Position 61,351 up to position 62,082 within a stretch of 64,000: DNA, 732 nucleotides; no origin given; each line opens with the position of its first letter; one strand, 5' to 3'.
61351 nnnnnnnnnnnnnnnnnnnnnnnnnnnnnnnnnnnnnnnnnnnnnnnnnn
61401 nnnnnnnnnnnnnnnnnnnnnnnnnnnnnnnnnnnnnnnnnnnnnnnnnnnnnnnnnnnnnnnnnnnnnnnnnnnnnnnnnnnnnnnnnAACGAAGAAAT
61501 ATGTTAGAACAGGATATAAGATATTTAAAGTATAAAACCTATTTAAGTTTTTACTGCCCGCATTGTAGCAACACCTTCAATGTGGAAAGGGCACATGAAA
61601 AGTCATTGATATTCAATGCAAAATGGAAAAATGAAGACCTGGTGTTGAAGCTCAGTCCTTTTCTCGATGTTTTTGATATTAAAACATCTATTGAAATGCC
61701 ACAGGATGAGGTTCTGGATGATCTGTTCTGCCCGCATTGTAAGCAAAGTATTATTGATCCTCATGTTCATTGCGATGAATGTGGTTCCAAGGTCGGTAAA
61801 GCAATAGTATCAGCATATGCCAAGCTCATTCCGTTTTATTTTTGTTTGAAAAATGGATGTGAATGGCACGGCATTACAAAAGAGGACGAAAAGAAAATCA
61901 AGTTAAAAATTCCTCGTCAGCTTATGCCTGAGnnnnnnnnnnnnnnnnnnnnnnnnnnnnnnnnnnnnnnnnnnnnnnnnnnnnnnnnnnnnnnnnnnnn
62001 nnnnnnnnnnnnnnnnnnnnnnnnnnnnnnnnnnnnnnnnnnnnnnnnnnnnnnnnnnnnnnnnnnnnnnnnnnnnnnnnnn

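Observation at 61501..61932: Rosetta-stone fusion: one CxxC module is covalently attached to the N-terminus of the second GltD/NfnB-like subunit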

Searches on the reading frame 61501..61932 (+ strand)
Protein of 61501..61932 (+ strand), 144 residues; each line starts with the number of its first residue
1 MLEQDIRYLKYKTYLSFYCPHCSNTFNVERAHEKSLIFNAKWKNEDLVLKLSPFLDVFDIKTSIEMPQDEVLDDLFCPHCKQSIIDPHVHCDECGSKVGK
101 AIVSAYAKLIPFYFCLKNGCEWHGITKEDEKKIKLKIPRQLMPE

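Call 7: find_homologous_proteins(query=window:61501-61932:+, max_evalue=0.001)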
Query window:61501-61932:+ (144 aa): 4 proteins with E <= 0.001 among 10 candidates.
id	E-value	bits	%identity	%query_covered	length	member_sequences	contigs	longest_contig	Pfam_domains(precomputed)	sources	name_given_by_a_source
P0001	5.9e-74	265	94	83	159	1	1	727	-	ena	-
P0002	1.0e-62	229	65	100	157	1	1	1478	-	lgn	-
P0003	3.0e-54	201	65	92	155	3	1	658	-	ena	-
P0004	8.0e-39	151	78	58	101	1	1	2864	-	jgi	-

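Call 10: find_encoding_contigs(protein=P0002, flank=5000)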
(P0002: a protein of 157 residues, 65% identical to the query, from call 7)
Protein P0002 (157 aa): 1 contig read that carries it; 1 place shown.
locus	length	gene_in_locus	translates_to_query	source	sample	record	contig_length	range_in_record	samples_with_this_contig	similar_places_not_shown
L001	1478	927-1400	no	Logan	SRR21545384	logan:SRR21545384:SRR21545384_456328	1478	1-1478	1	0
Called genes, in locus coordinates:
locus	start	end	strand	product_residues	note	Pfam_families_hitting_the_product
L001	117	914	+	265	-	PF10418:DHODB_Fe-S_bind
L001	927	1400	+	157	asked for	-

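Call 12: find_encoding_contigs(protein=P0003, flank=5000)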
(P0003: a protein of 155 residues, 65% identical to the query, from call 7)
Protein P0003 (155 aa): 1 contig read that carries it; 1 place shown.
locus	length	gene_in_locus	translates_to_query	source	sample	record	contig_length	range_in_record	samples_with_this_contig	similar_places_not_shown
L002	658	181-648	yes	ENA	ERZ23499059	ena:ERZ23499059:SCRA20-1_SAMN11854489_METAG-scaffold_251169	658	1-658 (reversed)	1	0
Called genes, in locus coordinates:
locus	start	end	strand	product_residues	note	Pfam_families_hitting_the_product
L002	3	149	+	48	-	?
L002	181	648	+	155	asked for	-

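Call 13: find_encoding_contigs(protein=P0004, flank=5000)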
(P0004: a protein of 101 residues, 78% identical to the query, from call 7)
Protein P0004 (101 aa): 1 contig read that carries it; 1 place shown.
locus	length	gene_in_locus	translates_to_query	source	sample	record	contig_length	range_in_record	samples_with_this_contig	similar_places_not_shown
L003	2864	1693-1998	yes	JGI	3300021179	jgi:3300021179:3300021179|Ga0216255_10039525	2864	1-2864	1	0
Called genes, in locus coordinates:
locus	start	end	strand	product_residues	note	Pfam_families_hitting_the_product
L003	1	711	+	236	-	?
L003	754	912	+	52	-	-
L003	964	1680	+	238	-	-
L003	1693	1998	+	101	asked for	-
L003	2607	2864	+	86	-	?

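Call 14: find_encoding_contigs(protein=P0001, flank=5000)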
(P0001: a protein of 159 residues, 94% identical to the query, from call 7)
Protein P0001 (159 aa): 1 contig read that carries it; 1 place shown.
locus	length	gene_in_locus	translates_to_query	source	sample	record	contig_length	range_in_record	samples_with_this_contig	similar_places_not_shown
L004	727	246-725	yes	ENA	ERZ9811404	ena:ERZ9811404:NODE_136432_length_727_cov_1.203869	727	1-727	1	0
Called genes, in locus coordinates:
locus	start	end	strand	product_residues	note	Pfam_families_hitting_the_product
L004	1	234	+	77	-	?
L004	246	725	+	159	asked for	?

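Call 18: find_related_loci(query=window:61501-61932:+, collection=genome_contigs, flank=6000)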
Query window:61501-61932:+ (144 aa) in genome_contigs; peptide patterns used: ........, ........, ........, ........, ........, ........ (x = any residue, [..] = any of these).
210 stretches matched a pattern; 9 encode a relative of the query (tblastn E <= 1e-3); 9 distinct loci.
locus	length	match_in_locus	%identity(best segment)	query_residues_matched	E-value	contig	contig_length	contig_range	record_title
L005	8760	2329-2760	97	1-144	2e-96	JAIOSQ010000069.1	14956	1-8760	MAG: Bacteroidales bacterium isolate SMBSF48 bin_32_k127_582748, whole genome shotgun sequence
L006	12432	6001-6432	86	1-144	2e-86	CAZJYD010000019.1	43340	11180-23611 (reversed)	MAG TPA_asm: uncultured Bacteroidales bacterium isolate SRP141376_co1_300 genome assembly, contig: NODE_2125_length_4334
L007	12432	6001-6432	85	1-144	4e-83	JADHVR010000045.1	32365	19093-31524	MAG: Bacteroidales bacterium isolate BS750m-G6 BS-750m-C1577, whole genome shotgun sequence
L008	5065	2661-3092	83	1-144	2e-83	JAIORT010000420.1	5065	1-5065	MAG: Bacteroidales bacterium isolate SMBSF25 20074_Bin_6_contigs_1_c_000000002116, whole genome shotgun sequence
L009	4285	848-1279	81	1-144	2e-80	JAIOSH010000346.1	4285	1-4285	MAG: Bacteroidales bacterium isolate SMBSF39 bin_16_k127_649971, whole genome shotgun sequence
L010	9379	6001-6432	79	1-144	1e-78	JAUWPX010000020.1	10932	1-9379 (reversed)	MAG: Bacteroidota bacterium isolate CSMAG_2487 CSMAG_2487_k141_780533_length_10932_cov_15.4600, whole genome shotgun seq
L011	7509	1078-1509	79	1-144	1e-78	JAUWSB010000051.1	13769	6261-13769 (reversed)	MAG: Bacteroidota bacterium isolate CSMAG_2543 CSMAG_2543_k127_7308228_length_13769_cov_67.7712, whole genome shotgun se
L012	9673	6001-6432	79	1-144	1e-78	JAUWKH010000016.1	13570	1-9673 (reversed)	MAG: Bacteroidota bacterium isolate CSMAG_2341 CSMAG_2341_k127_690286_length_13570_cov_24.9972, whole genome shotgun seq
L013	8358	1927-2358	78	1-144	2e-77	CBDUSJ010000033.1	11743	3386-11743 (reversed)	MAG TPA_asm: uncultured bacterium isolate SRR21487742_binner13_Refined_23 genome assembly, contig: ERZ26661670.2714, who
